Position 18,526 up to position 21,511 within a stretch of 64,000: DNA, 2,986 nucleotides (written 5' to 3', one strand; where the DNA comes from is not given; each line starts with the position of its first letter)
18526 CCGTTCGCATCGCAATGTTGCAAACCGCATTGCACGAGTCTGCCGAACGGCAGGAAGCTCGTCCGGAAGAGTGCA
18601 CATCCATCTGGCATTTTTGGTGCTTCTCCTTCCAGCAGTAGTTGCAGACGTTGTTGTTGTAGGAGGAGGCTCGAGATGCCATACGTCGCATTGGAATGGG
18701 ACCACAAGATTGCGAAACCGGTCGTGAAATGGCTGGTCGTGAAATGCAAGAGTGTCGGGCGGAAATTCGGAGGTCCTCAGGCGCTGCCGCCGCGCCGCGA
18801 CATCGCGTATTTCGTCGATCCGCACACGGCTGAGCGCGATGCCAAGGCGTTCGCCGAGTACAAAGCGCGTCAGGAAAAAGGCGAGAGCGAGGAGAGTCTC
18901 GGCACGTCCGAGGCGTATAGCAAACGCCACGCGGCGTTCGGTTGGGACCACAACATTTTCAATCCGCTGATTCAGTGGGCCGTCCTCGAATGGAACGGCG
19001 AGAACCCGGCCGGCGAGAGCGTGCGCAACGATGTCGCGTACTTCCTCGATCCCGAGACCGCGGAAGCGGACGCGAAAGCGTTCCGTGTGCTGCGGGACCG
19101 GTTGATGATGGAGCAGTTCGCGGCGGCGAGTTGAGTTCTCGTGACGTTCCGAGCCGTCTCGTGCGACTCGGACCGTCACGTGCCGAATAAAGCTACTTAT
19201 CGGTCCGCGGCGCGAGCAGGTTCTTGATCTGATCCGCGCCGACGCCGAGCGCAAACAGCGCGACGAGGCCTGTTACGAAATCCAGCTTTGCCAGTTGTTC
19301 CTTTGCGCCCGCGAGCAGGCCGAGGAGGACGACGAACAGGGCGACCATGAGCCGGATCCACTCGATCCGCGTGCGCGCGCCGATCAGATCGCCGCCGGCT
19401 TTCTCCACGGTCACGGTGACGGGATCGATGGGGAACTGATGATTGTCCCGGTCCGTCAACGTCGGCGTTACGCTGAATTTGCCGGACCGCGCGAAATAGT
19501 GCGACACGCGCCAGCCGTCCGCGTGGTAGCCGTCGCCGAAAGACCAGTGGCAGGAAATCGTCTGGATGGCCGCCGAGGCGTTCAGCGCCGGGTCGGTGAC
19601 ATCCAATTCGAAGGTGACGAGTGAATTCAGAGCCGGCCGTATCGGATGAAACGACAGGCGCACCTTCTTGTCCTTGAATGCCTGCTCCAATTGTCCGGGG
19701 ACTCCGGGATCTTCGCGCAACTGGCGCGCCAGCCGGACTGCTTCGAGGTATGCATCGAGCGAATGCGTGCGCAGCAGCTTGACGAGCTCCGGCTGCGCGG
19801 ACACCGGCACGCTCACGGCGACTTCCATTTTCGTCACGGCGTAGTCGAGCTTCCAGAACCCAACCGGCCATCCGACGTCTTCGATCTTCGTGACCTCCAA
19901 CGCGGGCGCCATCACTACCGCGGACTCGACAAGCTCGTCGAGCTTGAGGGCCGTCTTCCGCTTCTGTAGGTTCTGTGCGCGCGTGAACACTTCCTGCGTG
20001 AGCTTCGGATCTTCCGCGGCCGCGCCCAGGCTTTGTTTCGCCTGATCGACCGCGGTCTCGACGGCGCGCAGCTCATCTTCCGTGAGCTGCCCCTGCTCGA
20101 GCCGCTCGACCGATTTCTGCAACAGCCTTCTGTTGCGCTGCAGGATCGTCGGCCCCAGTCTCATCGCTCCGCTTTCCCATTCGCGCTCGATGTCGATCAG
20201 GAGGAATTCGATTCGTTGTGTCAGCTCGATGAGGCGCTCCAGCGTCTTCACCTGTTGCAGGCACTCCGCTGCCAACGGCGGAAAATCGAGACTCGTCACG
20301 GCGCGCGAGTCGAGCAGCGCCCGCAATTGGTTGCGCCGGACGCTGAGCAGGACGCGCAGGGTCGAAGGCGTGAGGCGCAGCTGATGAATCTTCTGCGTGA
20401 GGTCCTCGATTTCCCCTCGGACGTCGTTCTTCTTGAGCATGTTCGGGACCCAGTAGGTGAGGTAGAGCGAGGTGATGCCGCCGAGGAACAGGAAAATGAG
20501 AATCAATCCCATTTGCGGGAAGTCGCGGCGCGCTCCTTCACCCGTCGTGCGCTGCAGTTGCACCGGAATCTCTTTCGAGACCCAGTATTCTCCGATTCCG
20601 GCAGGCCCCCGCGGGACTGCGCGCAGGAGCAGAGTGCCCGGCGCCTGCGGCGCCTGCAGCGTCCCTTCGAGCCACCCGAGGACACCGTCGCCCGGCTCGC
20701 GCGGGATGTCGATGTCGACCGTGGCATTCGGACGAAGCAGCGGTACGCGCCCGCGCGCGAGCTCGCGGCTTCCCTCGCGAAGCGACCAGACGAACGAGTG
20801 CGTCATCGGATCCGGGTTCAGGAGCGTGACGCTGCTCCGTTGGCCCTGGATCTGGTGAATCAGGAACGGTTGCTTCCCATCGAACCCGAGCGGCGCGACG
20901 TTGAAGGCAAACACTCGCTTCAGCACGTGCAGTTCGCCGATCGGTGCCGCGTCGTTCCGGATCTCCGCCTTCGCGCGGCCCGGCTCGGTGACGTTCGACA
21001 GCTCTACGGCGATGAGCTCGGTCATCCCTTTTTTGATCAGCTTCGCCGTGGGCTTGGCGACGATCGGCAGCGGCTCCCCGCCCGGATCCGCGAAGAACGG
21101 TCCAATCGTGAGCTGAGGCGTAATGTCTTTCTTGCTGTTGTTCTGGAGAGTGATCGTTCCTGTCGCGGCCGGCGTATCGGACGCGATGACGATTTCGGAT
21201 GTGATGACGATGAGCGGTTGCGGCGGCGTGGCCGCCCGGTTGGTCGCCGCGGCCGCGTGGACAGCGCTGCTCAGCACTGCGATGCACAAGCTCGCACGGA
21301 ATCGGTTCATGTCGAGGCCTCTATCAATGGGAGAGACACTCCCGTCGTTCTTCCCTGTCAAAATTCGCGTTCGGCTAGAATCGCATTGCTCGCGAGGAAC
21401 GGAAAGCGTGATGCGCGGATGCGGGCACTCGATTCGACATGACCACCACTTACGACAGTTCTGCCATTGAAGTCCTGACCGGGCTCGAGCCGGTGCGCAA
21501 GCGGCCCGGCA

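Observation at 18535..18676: sigma54-type promoter with upstream dyad and strong Shine-Dalgarno in front of a small duplicated-domain gene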

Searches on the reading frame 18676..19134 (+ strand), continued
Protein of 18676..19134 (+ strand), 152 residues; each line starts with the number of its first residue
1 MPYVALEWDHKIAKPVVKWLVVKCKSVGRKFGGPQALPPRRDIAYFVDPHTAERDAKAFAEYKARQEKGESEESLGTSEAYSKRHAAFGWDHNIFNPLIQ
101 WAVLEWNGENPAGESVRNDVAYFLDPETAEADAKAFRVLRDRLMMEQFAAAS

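Call 67: search_solved_structures(query=A1, max_evalue=1)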
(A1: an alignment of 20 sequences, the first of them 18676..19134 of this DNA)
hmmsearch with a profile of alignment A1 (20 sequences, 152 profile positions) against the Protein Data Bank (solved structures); distinct sequences matched with E-value up to 1: 0.

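Call 84: search_protein_representatives(alignment_id=A1)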
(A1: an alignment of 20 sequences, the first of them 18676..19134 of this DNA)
Query: 20 sequences, 152 profile positions. Proteins with E-value up to 0.001 (for the whole library): 28; up to 1e-10: 24; up to 1e-30: 11. The best 28 are listed.
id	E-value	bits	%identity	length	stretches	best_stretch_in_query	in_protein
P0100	2.8e-85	300.4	-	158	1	1-149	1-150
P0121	9.2e-56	204.5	-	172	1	23-129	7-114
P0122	4.1e-52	192.7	-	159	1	1-149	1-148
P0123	2.7e-47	177.1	-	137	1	1-107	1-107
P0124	3.2e-40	154.1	-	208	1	3-145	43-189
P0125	1.1e-38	149.1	-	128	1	69-151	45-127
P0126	1.2e-37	145.7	-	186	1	1-142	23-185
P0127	2.6e-37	144.7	-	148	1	1-81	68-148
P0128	5.8e-37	143.5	-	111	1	1-69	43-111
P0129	6.0e-36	140.2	-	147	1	3-144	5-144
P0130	2.9e-32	128.3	-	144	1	3-136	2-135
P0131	3.6e-29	118.2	-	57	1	1-57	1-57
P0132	2.5e-27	112.2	-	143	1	16-112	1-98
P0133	3.0e-27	112.0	-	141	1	1-137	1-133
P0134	9.3e-23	97.4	-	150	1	1-144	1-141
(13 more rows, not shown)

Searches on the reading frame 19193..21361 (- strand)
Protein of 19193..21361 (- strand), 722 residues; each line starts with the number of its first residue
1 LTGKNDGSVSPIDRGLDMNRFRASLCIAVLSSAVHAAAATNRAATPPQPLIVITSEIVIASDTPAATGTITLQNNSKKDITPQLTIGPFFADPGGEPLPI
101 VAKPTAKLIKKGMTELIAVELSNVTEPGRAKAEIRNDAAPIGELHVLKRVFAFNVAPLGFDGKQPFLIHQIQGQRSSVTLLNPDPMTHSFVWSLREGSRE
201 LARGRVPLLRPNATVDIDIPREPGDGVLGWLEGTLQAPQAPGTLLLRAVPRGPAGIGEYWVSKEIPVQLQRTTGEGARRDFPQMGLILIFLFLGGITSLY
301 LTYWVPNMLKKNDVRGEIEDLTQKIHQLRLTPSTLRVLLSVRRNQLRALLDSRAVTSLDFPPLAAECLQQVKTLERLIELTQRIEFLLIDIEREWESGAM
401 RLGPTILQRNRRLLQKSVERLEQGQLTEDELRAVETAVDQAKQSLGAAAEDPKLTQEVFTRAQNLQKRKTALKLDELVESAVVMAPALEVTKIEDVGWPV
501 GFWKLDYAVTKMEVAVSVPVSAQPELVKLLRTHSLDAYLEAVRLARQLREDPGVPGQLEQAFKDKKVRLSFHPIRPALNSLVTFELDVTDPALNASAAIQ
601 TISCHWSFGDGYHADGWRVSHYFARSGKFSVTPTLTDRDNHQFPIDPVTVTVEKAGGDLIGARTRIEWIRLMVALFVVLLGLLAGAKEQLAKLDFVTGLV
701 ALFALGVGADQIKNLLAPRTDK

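Call 6: search_protein_families(library=pfam, proteins=[window:19193-21361:-], max_evalue=0.01)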
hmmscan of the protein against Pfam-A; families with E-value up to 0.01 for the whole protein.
window:19193-21361:- (722 aa): 2 families
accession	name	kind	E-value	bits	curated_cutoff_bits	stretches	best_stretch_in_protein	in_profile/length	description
PF18911.6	PKD_4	-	1.6e-07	31.7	27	1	599-651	32-84/85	PKD domain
PF00801.26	PKD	-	0.00035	20.9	23.5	1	579-640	14-70/80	PKD domain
